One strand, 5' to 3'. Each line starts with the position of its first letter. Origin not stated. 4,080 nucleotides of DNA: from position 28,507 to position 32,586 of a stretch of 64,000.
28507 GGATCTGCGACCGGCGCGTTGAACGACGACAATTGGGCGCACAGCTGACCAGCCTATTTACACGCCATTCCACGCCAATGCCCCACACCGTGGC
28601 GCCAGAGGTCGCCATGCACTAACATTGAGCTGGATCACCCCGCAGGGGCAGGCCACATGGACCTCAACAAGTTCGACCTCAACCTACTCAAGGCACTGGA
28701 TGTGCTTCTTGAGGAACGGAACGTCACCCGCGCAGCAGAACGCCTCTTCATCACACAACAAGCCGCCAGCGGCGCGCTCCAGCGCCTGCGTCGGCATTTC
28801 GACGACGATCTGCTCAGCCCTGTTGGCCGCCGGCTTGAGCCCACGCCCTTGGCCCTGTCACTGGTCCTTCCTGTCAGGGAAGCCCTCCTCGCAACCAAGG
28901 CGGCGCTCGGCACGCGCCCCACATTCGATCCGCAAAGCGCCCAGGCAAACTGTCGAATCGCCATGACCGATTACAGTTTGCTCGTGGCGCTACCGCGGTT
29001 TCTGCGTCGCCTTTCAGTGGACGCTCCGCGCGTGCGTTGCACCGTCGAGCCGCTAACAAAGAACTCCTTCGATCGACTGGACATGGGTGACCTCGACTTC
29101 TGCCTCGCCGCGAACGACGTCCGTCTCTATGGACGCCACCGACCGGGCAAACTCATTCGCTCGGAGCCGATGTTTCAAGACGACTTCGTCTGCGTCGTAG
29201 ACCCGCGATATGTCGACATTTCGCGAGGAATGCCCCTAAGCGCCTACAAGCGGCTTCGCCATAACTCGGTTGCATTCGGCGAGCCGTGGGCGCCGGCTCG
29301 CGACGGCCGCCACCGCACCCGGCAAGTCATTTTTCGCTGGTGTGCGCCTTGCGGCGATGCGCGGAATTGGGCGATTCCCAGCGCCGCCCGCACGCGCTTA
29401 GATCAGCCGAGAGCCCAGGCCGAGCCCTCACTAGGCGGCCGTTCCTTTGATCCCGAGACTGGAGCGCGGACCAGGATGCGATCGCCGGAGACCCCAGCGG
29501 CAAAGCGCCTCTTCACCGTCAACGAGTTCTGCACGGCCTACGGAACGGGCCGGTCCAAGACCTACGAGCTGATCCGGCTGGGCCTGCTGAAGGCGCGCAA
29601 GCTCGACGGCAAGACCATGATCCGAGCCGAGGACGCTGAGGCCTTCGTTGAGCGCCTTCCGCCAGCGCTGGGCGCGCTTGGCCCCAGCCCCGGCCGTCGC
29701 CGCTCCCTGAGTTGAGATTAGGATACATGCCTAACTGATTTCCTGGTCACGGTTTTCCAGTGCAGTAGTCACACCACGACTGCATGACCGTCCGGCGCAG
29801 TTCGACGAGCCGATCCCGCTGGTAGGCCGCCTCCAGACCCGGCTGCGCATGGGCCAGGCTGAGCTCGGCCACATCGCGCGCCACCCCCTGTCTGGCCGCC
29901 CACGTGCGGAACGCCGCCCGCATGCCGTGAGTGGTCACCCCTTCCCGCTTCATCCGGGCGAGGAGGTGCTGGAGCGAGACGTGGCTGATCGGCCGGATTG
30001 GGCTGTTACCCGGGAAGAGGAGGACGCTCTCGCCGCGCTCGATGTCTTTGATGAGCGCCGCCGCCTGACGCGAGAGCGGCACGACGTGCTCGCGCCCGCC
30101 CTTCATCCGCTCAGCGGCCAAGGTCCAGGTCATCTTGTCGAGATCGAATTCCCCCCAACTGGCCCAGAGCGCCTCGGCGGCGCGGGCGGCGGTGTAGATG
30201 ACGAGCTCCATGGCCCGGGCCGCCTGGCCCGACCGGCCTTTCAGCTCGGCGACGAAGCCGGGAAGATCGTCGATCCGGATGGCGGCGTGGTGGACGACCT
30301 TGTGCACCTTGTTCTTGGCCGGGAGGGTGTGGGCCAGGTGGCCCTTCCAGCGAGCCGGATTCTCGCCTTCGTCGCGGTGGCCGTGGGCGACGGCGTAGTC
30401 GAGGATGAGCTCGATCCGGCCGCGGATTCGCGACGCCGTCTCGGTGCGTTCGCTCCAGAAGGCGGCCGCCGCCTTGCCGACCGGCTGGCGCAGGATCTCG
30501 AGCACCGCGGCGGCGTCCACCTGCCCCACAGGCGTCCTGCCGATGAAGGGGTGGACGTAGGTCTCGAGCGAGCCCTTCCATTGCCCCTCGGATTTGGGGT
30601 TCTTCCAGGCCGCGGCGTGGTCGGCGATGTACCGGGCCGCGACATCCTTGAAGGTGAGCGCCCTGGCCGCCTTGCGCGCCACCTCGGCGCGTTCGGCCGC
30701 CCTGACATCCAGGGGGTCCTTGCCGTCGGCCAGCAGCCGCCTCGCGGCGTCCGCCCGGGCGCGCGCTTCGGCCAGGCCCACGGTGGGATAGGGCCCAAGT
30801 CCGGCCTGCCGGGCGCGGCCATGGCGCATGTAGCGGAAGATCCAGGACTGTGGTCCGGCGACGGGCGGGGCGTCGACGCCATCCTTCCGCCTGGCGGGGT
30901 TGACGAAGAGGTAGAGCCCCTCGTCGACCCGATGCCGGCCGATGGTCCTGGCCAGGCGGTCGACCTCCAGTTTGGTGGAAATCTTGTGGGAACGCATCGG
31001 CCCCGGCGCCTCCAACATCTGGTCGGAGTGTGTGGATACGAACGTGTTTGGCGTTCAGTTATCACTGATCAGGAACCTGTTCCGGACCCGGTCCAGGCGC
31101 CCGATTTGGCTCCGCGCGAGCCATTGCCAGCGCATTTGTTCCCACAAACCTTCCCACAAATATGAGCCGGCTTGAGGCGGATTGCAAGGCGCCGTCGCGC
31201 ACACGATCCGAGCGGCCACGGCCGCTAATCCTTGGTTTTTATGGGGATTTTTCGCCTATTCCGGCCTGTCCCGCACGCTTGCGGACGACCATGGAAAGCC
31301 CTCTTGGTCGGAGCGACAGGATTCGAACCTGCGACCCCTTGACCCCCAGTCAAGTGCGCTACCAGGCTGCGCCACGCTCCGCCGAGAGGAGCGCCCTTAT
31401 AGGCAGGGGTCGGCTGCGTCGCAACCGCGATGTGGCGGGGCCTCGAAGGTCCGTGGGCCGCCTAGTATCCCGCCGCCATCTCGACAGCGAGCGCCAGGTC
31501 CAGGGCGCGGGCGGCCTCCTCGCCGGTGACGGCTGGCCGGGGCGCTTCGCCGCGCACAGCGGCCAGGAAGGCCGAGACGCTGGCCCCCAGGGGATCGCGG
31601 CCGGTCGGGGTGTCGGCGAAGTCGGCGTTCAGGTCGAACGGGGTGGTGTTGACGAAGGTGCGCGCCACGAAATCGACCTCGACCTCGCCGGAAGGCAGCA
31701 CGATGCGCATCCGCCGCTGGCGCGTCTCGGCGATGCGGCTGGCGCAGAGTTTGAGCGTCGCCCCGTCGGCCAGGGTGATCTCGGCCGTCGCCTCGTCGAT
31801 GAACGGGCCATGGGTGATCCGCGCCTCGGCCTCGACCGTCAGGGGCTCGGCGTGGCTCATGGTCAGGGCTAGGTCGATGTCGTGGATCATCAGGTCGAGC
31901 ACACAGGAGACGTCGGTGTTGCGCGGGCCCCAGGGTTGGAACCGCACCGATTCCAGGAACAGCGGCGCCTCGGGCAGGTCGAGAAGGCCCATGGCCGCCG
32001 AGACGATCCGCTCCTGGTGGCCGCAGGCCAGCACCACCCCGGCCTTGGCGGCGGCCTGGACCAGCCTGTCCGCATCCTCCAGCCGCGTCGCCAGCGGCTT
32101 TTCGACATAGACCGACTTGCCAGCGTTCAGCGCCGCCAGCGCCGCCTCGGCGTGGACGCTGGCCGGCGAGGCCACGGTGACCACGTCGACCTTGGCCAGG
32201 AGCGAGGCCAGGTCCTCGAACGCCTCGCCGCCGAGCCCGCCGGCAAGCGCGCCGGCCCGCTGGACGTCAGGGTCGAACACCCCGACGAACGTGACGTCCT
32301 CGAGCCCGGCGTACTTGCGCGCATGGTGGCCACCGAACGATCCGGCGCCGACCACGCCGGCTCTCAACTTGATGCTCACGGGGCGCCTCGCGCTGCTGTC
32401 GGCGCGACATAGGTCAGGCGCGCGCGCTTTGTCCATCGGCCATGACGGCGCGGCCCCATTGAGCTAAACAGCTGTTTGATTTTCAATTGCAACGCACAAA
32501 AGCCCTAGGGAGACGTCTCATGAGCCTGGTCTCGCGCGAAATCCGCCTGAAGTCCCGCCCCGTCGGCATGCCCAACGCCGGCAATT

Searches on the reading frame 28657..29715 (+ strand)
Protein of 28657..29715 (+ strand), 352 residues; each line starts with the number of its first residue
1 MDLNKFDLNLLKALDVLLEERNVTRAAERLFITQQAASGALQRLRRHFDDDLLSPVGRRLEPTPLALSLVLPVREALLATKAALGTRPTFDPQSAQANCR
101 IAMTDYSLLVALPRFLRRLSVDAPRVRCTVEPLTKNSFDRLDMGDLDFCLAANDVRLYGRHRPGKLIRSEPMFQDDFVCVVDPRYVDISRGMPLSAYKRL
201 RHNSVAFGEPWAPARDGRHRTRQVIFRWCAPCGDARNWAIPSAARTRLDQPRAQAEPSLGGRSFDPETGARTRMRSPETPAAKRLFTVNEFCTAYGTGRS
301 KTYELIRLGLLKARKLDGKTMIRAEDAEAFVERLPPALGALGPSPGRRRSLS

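Call 46: search_protein_families(library=pfam, proteins=[window:28657-29715:+], max_evalue=0.0001)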
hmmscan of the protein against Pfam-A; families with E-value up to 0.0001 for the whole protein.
window:28657-29715:+ (352 aa): 3 families
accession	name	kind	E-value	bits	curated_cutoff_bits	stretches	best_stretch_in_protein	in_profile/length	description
PF00126.33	HTH_1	-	4.9e-14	52.5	26.6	1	8-65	1-58/60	Bacterial regulatory helix-turn-helix protein, lysR family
PF03466.25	LysR_substrate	-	7.4e-08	32.5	28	1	96-232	5-126/209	LysR substrate binding domain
PF12728.13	HTH_17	-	5.9e-06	26.9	27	1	285-333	1-49/51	Helix-turn-helix domain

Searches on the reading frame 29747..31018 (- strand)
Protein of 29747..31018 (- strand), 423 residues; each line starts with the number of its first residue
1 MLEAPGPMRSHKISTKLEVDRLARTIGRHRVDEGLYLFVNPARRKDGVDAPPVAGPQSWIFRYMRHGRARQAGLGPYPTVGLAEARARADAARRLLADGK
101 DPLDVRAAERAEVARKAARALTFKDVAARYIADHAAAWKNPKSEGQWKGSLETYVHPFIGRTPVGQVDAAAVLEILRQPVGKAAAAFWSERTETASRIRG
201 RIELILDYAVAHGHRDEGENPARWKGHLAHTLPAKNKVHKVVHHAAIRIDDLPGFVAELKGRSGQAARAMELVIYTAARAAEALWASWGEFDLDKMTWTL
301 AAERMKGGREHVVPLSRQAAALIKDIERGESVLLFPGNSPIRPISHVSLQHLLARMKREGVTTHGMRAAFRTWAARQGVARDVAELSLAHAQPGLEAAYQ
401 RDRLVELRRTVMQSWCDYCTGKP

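Call 46: search_protein_families(library=pfam, proteins=[window:29747-31018:-], max_evalue=0.0001)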
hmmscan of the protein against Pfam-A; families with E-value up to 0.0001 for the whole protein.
window:29747-31018:- (423 aa): 3 families
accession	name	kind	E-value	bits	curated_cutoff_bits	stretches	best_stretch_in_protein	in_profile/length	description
PF22022.2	Phage_int_M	-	6.1e-25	87.7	27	1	123-227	1-96/96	Phage integrase central domain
PF13356.12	Arm-DNA-bind_3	-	3.4e-15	56.4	27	1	28-108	16-82/83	Arm DNA-binding domain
PF00589.27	Phage_integrase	-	1.1e-14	55.1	27.1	1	267-399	25-165/172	Phage integrase family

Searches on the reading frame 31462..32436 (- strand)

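Call 46: search_protein_families(library=pfam, proteins=[window:31462-32436:-], max_evalue=0.0001)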
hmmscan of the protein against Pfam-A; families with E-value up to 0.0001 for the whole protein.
window:31462-32436:- (324 aa): 2 families
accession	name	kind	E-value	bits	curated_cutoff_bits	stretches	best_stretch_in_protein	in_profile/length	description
PF01408.29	GFO_IDH_MocA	-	9.8e-28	97.7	24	1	24-140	1-120/120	Oxidoreductase family, NAD-binding Rossmann fold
PF22725.1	GFO_IDH_MocA_C3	-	6e-09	36.4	27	1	175-250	42-121/124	GFO/IDH/MocA C-terminal domain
